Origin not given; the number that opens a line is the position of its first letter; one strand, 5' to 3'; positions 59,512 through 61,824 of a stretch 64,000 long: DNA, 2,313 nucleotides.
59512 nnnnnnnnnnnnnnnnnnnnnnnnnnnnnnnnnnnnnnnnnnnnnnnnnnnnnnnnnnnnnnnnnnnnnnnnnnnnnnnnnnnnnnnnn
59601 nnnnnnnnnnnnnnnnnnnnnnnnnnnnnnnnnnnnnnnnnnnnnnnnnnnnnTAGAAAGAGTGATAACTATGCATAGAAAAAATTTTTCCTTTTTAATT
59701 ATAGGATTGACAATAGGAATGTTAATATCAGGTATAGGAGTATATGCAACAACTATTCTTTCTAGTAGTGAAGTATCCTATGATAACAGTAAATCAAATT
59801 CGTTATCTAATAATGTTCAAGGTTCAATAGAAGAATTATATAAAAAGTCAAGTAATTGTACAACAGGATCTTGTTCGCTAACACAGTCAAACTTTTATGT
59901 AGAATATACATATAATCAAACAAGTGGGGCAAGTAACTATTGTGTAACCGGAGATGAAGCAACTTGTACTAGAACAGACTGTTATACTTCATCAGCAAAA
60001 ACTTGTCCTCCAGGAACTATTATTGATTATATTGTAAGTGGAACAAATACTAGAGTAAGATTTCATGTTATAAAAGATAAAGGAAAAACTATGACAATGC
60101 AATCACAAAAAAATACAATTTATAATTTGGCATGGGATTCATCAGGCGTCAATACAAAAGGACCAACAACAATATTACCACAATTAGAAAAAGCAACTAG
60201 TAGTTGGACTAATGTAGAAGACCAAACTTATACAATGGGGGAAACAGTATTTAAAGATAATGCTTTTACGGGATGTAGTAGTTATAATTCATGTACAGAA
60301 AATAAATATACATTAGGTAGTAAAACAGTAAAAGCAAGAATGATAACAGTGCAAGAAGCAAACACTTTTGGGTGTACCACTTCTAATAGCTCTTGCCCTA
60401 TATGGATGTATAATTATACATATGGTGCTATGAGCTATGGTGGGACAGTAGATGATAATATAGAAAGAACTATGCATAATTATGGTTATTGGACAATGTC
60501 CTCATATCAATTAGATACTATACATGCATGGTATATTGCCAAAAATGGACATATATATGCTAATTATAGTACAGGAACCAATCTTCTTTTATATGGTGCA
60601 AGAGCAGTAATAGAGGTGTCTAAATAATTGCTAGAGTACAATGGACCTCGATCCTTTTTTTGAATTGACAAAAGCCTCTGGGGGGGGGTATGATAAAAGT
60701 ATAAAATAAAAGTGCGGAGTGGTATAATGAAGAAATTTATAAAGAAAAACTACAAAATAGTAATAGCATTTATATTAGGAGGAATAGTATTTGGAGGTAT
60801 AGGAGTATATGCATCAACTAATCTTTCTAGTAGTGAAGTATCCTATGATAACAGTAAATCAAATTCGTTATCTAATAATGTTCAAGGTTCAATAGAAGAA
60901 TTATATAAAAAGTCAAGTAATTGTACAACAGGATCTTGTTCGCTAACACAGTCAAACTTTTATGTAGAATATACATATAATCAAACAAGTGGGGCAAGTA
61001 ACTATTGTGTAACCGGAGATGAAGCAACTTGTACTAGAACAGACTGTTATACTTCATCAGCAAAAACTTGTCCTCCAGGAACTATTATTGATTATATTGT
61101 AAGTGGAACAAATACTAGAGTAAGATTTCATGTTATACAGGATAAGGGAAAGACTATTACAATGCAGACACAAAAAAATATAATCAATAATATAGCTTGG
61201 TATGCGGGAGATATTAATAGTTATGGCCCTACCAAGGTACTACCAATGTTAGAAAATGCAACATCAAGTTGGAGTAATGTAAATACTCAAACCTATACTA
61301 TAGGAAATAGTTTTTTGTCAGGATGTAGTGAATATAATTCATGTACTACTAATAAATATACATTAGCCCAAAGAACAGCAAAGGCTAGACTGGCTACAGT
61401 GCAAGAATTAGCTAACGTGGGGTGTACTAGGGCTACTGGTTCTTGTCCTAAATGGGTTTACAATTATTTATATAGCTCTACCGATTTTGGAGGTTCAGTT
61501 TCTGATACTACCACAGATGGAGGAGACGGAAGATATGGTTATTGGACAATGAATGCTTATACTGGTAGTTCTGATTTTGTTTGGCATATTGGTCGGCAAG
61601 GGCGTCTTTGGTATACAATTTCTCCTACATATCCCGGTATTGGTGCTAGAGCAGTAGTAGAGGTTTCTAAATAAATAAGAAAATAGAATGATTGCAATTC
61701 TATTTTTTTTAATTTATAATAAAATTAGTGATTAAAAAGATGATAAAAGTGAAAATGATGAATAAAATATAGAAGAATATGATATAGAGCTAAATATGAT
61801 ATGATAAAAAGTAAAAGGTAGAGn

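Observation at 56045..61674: Candidate SipW-dependent surface fibre/adhesin system with four cognate-leader proteins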

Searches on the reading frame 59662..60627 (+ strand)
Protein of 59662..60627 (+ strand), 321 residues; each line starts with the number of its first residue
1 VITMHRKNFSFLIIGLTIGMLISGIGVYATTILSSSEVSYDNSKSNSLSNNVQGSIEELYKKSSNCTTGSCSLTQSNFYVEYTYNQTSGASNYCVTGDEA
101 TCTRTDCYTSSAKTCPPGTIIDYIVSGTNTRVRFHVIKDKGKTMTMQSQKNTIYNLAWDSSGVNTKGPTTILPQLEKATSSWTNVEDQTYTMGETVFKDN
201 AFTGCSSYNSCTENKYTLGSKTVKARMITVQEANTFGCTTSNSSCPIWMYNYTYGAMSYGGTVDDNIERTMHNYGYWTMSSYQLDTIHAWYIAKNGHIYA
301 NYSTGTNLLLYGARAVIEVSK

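Call 3: search_protein_families(library=pfam, proteins=[window:59662-60627:+], max_evalue=1)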
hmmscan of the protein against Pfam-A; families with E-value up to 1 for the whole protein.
window:59662-60627:+ (321 aa): 1 family
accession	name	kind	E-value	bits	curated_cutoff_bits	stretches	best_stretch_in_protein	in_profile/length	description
PF14697.11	Fer4_21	-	0.28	11.8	35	1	208-247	15-53/59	4Fe-4S dicluster domain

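Call 4: search_protein_families(library=ncbifam, proteins=[window:59662-60627:+], max_evalue=1)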
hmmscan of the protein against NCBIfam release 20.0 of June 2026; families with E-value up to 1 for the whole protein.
window:59662-60627:+ (321 aa): 0 families

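Call 5: find_encoding_contigs(protein=window:59662-60627:+, flank=10000, max_places=6)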
Protein window:59662-60627:+ (321 aa): no gene with exactly this product is on record in the collection.

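Call 10: find_homologous_proteins(query=window:59662-60627:+)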
Query window:59662-60627:+ (321 aa): 227 proteins with E <= 0.001 among 740 candidates; the best 120 are listed.
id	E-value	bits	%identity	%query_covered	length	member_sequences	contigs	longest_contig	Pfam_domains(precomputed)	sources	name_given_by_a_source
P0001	6.4e-206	701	99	99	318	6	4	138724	-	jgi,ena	-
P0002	5.2e-136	471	69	92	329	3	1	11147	-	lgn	-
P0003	1.6e-134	466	67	98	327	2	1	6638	-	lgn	-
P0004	5.4e-125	435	62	98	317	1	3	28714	-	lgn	-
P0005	1.0e-123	431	64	100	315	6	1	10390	-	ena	-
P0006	7.9e-122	424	65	97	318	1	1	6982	-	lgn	-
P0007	1.9e-120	420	63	99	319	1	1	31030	-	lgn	-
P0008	1.5e-114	400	61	100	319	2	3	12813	-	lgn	-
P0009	9.4e-113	395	59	100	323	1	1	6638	-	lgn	-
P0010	1.8e-109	384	61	100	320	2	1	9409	-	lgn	-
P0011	9.5e-106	372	58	100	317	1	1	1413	-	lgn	-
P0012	4.2e-90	320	55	98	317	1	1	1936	-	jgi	jgi:hypothetical protein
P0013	2.6e-85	305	53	97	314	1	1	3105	-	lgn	-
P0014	1.8e-84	302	51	98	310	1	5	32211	-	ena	-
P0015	8.3e-84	300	54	94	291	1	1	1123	-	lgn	-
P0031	2.2e-75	272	50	90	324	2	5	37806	PF19789.7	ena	-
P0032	3.5e-75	271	48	98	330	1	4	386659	-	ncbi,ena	-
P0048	2.5e-72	262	53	79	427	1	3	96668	-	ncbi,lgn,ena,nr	ncbi:MAG: hypothetical protein J6A17_04495 [Bacilli bacterium]|nr:hypothetical protein [Bacilli bact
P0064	7.6e-70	254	48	98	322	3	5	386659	-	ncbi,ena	-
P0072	3.9e-69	251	53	75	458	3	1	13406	-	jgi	-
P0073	5.0e-69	251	47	91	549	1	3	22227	PF12389.14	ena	-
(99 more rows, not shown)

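Call 11: find_encoding_contigs(protein=P0001, flank=10000, max_places=4)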
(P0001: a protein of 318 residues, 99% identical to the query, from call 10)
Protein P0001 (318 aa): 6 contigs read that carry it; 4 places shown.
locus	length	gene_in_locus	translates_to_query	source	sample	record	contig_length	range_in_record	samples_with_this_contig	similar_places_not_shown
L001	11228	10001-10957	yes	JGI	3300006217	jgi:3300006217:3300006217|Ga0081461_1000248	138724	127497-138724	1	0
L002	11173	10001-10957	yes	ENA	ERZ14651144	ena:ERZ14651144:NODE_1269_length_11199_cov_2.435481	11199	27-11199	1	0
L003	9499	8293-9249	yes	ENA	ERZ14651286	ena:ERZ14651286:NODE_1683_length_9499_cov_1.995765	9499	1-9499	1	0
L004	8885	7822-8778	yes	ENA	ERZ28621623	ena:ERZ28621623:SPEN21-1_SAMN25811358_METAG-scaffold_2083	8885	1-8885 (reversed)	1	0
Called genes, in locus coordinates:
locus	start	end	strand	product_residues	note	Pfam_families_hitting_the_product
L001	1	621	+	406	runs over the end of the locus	PF02885:Glycos_trans_3N, PF00591:Glycos_transf_3, PF07831:PYNP_C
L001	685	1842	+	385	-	-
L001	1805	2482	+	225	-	PF04203:Sortase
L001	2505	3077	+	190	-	-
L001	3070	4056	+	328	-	PF03851:UvdE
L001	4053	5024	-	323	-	PF02557:VanY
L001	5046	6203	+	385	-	PF00768:Peptidase_S11, PF13354:Beta-lactamase2, PF07943:PBP5_C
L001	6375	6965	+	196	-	-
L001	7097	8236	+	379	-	PF10502:Peptidase_S26 (weak)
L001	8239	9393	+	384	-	PF17231:DUF5305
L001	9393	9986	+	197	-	-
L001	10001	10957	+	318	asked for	-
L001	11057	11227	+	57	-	?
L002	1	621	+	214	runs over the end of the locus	?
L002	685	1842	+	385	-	-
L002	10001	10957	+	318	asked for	-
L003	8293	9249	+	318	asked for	-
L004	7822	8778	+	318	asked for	-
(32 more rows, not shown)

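Call 12: find_encoding_contigs(protein=P0032, flank=10000, max_places=3)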
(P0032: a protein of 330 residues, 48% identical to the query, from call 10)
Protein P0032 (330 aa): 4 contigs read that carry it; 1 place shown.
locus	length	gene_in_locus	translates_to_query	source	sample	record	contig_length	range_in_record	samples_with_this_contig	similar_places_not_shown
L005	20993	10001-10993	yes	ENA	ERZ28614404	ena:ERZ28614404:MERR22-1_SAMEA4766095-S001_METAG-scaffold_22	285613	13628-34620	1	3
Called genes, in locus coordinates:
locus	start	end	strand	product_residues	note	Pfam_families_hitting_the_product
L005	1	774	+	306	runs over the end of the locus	-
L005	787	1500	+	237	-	PF00005:ABC_tran, PF13304:AAA_21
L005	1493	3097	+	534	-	PF09847:12TM_1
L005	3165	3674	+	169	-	-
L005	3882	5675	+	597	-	PF06100:MCRA, PF13450:NAD_binding_8 (weak)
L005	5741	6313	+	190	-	PF00440:TetR_N, PF14278:TetR_C_8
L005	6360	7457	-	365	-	PF08823:PG_binding_2 (faint), PF01471:PG_binding_1, PF23457:LysM2_NFP (faint), PF18681:DUF5634 (faint), PF00570:HRDC (faint), PF01476:LysM, PF23473:LysM3_LYK4_5 (weak), PF01476:LysM, +6 more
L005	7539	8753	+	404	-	PF08486:SpoIID (weak), PF01471:PG_binding_1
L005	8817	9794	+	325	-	PF05621:TniB (faint), PF13191:AAA_16 (faint), PF00004:AAA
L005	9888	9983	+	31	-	-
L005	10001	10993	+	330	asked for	-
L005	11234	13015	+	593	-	PF13522:GATase_6, PF13537:GATase_7, PF01380:SIS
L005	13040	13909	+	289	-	-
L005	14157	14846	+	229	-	PF01476:LysM, PF08765:Mor (faint), PF22310:NMB0315_dom_I (faint), PF23446:LysM1_NFP_LYK (faint), PF23462:LysM3_NFP (faint), PF01476:LysM, PF23473:LysM3_LYK4_5 (weak), PF01476:LysM, +2 more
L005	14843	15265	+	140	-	-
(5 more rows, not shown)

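Call 45: search_protein_families(library=ncbifam, proteins=[P0073, P0048, P0072], max_evalue=10)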
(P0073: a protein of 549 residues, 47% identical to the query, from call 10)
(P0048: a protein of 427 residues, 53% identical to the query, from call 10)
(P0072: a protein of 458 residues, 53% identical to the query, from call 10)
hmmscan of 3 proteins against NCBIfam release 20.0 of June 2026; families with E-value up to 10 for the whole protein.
P0073 (549 aa): 3 families
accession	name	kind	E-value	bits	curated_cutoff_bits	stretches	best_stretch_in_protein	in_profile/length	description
NF002854.0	PRK03147.1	subfamily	0.032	14.1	170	1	3-61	2-60/176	thiol-disulfide oxidoreductase ResA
TIGR04088.1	cognate_SipW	domain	0.056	13.6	19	1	11-36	3-28/34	SipW-dependent-type signal peptide-containing protein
TIGR02184.2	Myco_arth_vir_N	domain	1.4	9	25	1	3-20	6-23/33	MspA/MspB/MIB-like signal-anchor domain-contatining protein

P0048 (427 aa): 3 families
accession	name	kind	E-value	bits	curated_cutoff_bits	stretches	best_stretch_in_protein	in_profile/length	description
NF003475.0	PRK05113.1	equivalog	0.043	13.7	203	1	331-356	102-127/190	electron transport complex subunit RsxB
TIGR04088.1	cognate_SipW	domain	0.052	13.7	19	1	19-38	1-20/34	SipW-dependent-type signal peptide-containing protein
TIGR01524.1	ATPase-IIIB_Mg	equivalog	0.09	10.6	610.75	1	75-160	478-559/867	magnesium-translocating P-type ATPase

P0072 (458 aa): 1 family
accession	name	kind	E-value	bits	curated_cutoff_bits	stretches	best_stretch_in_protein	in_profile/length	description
NF011816.0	PRK15288.1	equivalog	0.083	12.5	253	1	151-244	32-124/176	putative minor fimbrial subunit StfG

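Call 47: search_protein_families(library=pfam, proteins=[P0031, window:59671-60624:+], max_evalue=0.01)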
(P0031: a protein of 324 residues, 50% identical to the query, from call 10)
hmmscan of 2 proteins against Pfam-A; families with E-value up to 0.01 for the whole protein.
P0031 (324 aa): 0 families

window:59671-60624:+ (318 aa): 0 families

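Call 51: predict_structure(alignment_id=A2)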
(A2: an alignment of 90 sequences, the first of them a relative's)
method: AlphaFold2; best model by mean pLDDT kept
length: 446 residues; sequences in the alignment: 90
mean_pLDDT: 89.9   pTM: 0.63
mean pLDDT of the five models: 89.9, 89.7, 89.4, 89.0, 87.8
residues with pLDDT >= 90: 351; 70-90: 43; 50-70: 32; < 50: 20
segments of 3 or more residues with pLDDT < 50: 30-46
pLDDT, mean of each block of 10 residues (from residue 1): 51 62 57 39 52 96 96 95 97 97 92 95 91 96 95 95 82 74 83 77 92 96 96 96 98 97 98 98 97 98 98 97 93 97 97 98 98 98 97 95 98 98 98 98 97
secondary structure, 60 per line:
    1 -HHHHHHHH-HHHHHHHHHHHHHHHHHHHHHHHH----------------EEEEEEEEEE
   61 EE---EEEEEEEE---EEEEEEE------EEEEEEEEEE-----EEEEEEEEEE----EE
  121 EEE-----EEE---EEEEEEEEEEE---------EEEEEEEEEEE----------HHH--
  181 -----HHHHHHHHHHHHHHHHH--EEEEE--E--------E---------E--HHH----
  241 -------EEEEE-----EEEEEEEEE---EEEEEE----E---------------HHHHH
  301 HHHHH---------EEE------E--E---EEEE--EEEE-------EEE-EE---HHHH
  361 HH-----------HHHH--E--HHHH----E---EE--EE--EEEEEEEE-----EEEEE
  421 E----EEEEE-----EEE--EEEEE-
elements in order: H2-9 H11-34 E51-62 E66-73 E77-83 E90-99 E105-114 E119-123 E129-131 E135-145 E155-165 H186-202 E205-209 E248-252 E258-266 E270-275 H296-305 E315-317 E331-334 E337-340 E348-350 H357-362 H374-377 H383-386 E403-410 E416-421 E426-430 E436-438 E441-445

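Call 88: find_encoding_contigs(protein=P0064, flank=10000, max_places=1)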
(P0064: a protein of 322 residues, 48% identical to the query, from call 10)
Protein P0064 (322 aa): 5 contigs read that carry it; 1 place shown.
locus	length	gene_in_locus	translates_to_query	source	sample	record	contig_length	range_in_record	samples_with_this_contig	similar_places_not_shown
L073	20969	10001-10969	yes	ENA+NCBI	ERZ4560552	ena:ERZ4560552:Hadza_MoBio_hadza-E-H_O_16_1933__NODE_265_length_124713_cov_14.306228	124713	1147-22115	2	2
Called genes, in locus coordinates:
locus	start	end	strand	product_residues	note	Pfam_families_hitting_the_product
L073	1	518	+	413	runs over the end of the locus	PF00512:HisKA, PF02518:HATPase_c, PF13589:HATPase_c_3 (weak)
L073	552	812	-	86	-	-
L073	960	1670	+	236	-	PF01479:S4, PF00849:PseudoU_synth_2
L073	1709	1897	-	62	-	PF06902:Fer4_19 (weak), PF12797:Fer4_2 (weak), PF12837:Fer4_6 (weak), PF13237:Fer4_10 (weak), PF00037:Fer4 (weak), PF13459:Fer4_15, PF13183:Fer4_8 (weak), PF13370:Fer4_13, +2 more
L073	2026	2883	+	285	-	-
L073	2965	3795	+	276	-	-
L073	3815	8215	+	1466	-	PF14480:DNA_pol3_a_NI, PF01336:tRNA_anti-codon (weak), PF02811:PHP, PF00929:RNase_T, PF02811:PHP (weak), PF07733:DNA_pol3_alpha, PF17657:DNA_pol3_finger, PF14579:HHH_6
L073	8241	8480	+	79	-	-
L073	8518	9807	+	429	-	PF00849:PseudoU_synth_2 (faint), PF01509:TruB_N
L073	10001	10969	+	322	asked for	-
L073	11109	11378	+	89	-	PF00312:Ribosomal_S15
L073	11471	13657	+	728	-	PF01138:RNase_PH, PF03725:RNase_PH_C, PF03726:PNPase, PF01138:RNase_PH, PF03725:RNase_PH_C (weak), PF00575:S1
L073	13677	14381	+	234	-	-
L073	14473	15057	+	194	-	PF01551:Peptidase_M23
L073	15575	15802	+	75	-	-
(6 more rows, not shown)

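Call 89: find_encoding_contigs(protein=P0073, flank=10000, max_places=1)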
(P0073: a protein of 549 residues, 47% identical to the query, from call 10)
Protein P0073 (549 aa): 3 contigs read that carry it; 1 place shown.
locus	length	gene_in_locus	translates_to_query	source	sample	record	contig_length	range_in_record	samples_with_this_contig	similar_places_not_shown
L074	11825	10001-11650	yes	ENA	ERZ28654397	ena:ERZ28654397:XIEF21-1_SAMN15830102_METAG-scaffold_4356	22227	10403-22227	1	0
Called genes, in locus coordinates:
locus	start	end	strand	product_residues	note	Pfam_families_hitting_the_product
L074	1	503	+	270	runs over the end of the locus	PF01136:Peptidase_U32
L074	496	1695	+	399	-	PF01136:Peptidase_U32, PF16325:Peptidase_U32_C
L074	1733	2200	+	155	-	PF03449:GreA_GreB_N, PF01272:GreA_GreB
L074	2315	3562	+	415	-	PF05697:Trigger_N, PF00254:FKBP_C, PF05698:Trigger_C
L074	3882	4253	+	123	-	-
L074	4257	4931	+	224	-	PF01966:HD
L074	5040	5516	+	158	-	PF00583:Acetyltransf_1 (weak)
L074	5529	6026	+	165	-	PF00583:Acetyltransf_1, PF13508:Acetyltransf_7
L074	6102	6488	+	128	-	-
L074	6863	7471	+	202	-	PF13302:Acetyltransf_3 (weak), PF00583:Acetyltransf_1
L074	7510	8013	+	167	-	PF00583:Acetyltransf_1, PF13673:Acetyltransf_10 (weak), PF13508:Acetyltransf_7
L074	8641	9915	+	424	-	PF01018:GTP1_OBG, PF02421:FeoB_N, PF01926:MMR_HSR1, PF09269:DUF1967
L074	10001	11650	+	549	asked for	PF12389:Peptidase_M73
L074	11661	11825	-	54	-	?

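Call 98: search_protein_families(library=phrogs, proteins=[window:59671-60624:+], max_evalue=0.01)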
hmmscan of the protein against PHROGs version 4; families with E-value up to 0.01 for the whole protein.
window:59671-60624:+ (318 aa): 0 families

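Call 100: search_solved_structures(query=A2, max_evalue=1, show_alignments=2)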
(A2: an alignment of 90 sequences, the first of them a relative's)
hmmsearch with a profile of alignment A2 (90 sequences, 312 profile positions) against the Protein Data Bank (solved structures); distinct sequences matched with E-value up to 1: 1.
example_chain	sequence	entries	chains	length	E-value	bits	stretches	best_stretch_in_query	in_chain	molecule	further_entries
9b3e_A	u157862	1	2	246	0.8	11.8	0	227-306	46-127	surface lipoprotein, PmSLP-1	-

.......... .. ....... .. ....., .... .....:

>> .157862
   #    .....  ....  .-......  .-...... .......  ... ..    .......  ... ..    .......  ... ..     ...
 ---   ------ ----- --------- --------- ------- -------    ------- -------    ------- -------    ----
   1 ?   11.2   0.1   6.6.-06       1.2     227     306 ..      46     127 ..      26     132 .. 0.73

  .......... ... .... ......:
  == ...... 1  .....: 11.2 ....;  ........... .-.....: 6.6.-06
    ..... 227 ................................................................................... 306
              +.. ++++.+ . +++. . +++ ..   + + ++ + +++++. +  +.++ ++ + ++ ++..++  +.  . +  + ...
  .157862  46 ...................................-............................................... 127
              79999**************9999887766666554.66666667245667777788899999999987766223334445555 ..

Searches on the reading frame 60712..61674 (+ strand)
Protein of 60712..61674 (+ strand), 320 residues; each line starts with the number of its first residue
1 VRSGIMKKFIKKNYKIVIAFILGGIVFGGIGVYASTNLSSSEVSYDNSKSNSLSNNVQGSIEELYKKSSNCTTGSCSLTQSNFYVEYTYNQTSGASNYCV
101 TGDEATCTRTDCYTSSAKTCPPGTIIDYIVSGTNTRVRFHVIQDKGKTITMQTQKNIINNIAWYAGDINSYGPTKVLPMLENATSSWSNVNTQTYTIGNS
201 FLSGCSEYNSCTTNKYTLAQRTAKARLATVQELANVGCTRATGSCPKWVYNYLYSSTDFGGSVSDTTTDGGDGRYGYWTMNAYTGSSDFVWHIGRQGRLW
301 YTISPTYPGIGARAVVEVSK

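Call 3: search_protein_families(library=pfam, proteins=[window:60712-61674:+], max_evalue=1)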
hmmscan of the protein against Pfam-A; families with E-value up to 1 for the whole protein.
window:60712-61674:+ (320 aa): 1 family
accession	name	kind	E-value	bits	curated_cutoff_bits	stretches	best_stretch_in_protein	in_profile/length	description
PF17447.7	YkpC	-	0.11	12.7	27.7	1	15-32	7-24/42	Uncharacterized YkpC-like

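Call 4: search_protein_families(library=ncbifam, proteins=[window:60712-61674:+], max_evalue=1)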
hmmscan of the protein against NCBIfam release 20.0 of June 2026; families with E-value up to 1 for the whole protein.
window:60712-61674:+ (320 aa): 1 family
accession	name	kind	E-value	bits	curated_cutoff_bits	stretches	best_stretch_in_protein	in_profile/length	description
NF041048.1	TusA_like_YeeD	exception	0.11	12.2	147.5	1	222-259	20-58/72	thiosulfate utilization sulfurtransferase TsuB/YeeD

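Call 98: search_protein_families(library=phrogs, proteins=[window:60727-61671:+], max_evalue=0.01)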
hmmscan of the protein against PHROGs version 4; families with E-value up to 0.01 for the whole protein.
window:60727-61671:+ (315 aa): 0 families

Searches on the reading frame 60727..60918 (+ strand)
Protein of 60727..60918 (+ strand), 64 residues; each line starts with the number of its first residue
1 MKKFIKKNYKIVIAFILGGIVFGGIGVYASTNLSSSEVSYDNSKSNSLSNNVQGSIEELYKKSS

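Call 45: search_protein_families(library=ncbifam, proteins=[window:60727-60918:+], max_evalue=10)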
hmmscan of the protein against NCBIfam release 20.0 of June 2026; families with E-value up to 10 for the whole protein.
seq(64 aa): 4 families
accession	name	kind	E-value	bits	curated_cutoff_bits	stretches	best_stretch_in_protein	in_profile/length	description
NF011925.1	PRK15396.1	subfamily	0.027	14.7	108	1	10-53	6-49/78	major outer membrane lipoprotein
NF052656.1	SprProtYtrHBac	equivalog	0.041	14.2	150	1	3-36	6-38/108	sporulation membrane protein YtrH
TIGR04370.1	glyco_rpt_poly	subfamily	0.055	12.4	40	1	2-56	205-260/396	oligosaccharide repeat unit polymerase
TIGR00998.1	8a0101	subfamily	0.074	12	390.8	1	10-62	7-59/334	EmrA/EmrK family multidrug efflux transporter periplasmic adaptor subunit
